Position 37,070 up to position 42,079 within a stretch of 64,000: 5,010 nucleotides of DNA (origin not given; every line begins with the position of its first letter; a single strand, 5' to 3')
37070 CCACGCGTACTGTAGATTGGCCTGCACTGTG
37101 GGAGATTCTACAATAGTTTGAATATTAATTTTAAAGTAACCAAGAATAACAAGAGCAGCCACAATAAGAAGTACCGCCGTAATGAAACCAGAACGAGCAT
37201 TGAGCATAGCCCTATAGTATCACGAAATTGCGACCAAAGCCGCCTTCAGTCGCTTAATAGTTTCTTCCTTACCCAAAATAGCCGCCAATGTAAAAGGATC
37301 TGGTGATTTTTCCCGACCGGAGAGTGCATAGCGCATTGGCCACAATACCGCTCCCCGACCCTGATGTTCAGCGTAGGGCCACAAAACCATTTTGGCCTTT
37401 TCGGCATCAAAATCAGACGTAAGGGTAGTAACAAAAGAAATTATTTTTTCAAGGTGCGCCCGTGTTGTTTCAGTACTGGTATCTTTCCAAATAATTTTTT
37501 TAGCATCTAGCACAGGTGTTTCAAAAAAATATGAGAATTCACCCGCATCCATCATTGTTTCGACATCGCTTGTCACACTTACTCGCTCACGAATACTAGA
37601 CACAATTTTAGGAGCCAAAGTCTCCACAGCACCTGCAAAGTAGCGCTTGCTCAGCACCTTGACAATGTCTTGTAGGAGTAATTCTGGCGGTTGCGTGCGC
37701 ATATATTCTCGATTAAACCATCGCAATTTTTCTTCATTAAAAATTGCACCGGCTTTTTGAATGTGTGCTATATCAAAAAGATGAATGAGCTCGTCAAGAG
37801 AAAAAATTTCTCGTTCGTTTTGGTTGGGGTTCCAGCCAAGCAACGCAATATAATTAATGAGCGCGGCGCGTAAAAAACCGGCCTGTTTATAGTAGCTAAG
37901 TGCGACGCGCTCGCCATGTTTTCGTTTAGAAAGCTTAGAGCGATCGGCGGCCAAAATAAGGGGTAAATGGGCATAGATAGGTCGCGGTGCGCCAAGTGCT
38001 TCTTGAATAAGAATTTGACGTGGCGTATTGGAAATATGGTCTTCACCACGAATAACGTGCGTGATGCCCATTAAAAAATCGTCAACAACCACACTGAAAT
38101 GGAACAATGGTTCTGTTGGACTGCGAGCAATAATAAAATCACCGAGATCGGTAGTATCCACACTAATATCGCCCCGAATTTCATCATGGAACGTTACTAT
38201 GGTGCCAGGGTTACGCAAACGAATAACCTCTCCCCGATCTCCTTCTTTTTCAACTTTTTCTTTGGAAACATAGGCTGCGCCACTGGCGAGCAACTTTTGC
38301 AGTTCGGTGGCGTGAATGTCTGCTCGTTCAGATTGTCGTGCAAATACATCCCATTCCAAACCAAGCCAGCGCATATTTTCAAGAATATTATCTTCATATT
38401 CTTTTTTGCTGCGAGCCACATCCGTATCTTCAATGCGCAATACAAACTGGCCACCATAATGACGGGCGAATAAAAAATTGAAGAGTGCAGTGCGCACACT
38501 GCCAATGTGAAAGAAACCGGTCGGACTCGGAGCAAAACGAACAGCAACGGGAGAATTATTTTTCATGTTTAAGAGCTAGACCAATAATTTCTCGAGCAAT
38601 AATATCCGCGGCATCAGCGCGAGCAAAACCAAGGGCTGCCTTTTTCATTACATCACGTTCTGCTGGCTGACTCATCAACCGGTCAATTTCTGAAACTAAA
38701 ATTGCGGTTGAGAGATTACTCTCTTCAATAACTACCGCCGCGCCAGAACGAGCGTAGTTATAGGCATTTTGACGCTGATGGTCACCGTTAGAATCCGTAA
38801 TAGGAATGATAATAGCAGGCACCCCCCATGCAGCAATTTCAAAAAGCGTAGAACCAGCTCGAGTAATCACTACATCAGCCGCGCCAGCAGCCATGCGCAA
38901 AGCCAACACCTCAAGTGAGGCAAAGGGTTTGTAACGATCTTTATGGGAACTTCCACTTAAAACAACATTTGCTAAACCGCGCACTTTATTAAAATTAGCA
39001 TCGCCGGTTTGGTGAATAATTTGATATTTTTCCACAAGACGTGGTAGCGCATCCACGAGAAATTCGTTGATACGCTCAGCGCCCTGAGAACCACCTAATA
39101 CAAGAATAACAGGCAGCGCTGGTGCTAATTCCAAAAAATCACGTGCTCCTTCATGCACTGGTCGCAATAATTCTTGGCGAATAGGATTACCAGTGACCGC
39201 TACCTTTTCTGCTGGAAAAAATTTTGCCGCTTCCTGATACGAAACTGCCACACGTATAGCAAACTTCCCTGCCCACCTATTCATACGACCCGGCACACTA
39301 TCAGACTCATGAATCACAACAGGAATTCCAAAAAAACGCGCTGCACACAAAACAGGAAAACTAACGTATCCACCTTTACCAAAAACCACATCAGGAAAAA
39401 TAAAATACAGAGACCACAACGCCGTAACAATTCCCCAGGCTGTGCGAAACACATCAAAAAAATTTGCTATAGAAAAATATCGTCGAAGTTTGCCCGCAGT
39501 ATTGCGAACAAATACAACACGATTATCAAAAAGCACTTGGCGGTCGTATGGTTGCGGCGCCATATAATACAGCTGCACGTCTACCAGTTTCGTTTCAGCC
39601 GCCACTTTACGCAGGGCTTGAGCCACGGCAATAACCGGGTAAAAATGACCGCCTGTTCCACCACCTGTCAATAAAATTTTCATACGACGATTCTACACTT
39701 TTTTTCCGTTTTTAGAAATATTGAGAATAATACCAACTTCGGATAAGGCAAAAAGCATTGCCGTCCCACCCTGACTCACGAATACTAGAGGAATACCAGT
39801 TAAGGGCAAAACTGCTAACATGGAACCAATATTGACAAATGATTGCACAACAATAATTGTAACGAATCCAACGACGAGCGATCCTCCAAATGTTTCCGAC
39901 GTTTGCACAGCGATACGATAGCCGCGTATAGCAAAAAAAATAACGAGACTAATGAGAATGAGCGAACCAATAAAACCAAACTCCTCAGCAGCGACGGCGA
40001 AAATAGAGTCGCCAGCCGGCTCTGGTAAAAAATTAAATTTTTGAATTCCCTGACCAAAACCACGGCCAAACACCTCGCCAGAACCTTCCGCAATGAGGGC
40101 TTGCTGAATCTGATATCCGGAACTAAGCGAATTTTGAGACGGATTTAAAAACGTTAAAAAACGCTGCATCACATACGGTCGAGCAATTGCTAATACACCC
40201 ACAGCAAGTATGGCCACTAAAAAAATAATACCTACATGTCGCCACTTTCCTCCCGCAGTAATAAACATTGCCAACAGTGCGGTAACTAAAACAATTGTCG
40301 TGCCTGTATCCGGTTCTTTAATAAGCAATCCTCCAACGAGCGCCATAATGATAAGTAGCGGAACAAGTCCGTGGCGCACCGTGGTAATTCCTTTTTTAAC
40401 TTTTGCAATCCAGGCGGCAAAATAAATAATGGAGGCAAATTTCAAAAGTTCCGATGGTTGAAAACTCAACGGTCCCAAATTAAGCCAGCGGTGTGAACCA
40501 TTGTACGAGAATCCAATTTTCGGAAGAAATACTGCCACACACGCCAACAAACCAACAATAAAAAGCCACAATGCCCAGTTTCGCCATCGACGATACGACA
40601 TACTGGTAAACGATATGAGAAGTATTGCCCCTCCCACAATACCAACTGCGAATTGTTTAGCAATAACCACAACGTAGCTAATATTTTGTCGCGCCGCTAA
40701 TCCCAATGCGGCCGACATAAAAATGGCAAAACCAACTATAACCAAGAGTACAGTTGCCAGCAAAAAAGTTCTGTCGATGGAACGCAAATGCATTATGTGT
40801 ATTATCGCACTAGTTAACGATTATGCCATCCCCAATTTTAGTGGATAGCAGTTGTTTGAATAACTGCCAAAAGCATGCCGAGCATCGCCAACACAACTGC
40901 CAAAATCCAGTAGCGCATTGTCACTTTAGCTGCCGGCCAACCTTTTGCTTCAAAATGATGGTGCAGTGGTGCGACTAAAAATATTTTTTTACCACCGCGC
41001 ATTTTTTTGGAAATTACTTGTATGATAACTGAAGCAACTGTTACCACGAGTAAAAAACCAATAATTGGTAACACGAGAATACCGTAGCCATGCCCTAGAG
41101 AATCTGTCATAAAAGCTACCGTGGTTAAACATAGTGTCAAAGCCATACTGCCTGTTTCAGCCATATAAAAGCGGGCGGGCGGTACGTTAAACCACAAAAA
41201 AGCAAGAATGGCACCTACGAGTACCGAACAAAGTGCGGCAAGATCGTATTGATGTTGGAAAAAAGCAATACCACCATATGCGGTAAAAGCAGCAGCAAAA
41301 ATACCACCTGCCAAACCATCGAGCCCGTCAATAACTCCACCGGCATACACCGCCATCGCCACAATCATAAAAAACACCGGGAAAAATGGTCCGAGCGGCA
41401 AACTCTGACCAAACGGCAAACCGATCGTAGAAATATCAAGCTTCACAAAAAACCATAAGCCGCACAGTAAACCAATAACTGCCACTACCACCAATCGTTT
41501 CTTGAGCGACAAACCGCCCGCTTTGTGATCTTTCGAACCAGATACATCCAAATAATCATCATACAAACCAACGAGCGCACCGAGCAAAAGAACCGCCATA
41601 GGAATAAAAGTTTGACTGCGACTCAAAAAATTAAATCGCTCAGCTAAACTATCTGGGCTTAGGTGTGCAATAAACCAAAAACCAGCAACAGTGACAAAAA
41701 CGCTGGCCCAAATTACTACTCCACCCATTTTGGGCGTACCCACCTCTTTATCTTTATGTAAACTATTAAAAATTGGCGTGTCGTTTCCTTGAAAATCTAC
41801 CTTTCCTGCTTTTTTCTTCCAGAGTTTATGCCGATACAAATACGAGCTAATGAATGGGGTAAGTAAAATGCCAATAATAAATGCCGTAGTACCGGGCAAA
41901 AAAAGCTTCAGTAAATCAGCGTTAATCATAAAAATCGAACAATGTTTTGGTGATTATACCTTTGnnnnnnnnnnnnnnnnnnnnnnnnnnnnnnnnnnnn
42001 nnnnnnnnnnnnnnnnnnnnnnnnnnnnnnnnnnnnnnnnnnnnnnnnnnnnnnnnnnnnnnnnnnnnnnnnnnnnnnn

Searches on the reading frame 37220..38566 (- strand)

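Call 14: search_protein_families(library=pfam, proteins=[window:37220-38566:-], max_evalue=0.00001)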
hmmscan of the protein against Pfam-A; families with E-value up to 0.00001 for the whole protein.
window:37220-38566:- (448 aa): 2 families
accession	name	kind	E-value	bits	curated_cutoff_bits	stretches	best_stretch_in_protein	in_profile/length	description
PF00749.27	tRNA-synt_1c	-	2.9e-84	283.1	23.4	2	107-283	138-314/314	tRNA synthetases class I (E and Q), catalytic domain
PF19269.4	Anticodon_2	-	6e-20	72.5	23.6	1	318-444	16-141/141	Anticodon binding domain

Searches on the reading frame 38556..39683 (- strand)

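Call 15: search_protein_families(library=pfam, proteins=[window:38556-39683:-], max_evalue=0.00001)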
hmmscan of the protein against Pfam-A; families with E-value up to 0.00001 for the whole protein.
window:38556-39683:- (375 aa): 2 families
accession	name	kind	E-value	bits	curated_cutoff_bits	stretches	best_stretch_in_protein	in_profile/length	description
PF04101.22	Glyco_tran_28_C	-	1.2e-30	107.2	22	1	192-360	1-164/166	Glycosyltransferase family 28 C-terminal domain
PF03033.26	Glyco_transf_28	-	2.5e-29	102.5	26.2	1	3-146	1-138/139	Glycosyltransferase family 28 N-terminal domain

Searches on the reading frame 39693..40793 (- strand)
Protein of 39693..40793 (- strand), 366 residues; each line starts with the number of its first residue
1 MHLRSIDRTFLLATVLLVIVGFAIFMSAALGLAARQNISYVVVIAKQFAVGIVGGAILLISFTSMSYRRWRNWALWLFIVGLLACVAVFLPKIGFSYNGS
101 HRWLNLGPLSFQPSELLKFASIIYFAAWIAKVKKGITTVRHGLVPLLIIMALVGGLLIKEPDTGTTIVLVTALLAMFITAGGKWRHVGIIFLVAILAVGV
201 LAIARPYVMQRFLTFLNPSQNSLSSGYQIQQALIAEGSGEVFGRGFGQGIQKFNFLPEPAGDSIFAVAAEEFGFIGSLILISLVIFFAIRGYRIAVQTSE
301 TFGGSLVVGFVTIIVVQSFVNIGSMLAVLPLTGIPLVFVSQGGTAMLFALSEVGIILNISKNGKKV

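Call 15: search_protein_families(library=pfam, proteins=[window:39693-40793:-], max_evalue=0.00001)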
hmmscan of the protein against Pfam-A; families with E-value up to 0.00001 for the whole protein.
window:39693-40793:- (366 aa): 1 family
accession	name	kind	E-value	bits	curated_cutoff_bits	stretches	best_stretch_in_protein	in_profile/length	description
PF01098.24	FTSW_RODA_SPOVE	-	1.3e-89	301.1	26.4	1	10-363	4-354/356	Cell cycle protein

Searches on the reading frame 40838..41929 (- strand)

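Call 15: search_protein_families(library=pfam, proteins=[window:40838-41929:-], max_evalue=0.00001)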
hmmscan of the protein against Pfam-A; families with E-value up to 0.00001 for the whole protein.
window:40838-41929:- (363 aa): 1 family
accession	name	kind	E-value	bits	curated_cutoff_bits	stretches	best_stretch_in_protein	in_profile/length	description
PF00953.26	Glycos_transf_4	-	1.1e-22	81.1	27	1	111-274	5-158/160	Glycosyl transferase family 4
